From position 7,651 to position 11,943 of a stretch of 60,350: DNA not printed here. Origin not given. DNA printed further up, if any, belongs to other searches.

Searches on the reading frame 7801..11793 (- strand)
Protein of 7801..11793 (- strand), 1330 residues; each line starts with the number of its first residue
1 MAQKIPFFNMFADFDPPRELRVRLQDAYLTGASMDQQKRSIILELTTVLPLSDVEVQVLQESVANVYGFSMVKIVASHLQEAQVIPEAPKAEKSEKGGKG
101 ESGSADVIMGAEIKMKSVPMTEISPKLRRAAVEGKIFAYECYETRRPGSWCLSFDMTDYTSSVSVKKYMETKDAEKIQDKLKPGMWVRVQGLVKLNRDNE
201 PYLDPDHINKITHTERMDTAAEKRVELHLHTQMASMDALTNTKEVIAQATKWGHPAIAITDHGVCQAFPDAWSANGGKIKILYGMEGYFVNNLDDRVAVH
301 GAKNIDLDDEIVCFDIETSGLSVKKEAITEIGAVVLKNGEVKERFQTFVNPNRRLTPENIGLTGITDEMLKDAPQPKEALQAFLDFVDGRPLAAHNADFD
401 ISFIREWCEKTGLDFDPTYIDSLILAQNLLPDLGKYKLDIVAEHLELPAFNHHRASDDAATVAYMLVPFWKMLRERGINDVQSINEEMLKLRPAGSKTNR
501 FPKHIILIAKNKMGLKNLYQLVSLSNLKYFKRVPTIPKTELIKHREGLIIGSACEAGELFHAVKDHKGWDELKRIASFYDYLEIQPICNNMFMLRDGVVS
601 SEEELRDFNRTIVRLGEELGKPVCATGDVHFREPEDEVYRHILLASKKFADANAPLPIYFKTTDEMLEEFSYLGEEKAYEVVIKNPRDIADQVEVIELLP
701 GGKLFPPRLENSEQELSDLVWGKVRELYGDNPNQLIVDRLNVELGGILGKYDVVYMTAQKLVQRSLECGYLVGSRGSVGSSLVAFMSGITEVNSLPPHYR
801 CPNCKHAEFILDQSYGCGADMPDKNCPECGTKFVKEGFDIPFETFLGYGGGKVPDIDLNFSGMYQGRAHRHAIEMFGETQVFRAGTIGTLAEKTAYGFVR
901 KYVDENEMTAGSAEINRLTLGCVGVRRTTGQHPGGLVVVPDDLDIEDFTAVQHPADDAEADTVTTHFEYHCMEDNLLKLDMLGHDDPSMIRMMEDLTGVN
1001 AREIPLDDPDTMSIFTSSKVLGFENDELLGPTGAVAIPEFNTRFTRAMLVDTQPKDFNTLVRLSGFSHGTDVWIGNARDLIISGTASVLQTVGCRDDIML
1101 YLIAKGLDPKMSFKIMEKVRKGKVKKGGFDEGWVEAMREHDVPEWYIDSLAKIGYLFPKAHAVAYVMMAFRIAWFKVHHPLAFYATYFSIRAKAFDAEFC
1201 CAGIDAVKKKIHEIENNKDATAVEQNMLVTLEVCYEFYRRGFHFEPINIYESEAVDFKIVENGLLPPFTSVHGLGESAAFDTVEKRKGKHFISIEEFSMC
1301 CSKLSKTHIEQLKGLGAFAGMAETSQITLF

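Call 61: search_protein_families(library=pfam, proteins=[window:7801-11793:-], max_evalue=0.00001)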
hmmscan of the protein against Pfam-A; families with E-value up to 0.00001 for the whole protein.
window:7801-11793:- (1330 aa): 6 families
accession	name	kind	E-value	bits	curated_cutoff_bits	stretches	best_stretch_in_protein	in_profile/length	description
PF07733.18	DNA_pol3_alpha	-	5.9e-47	160.9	23.9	2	715-903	2-151/260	Bacterial DNA polymerase III alpha NTPase domain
PF00929.31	RNase_T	-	1e-34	120.9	24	1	312-465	1-163/164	Exonuclease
PF02811.25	PHP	-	4.5e-25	89.3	26.4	1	226-584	1-161/164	PHP domain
PF17657.6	DNA_pol3_finger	-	9.2e-22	77.6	22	1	987-1137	2-162/166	Bacterial DNA polymerase III alpha subunit finger domain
PF14579.12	HHH_6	-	2.6e-09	37.6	25.6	1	1242-1323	2-85/90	Helix-hairpin-helix motif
PF01336.31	tRNA_anti-codon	-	2e-06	28.1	27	1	132-210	3-74/75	OB-fold nucleic acid binding domain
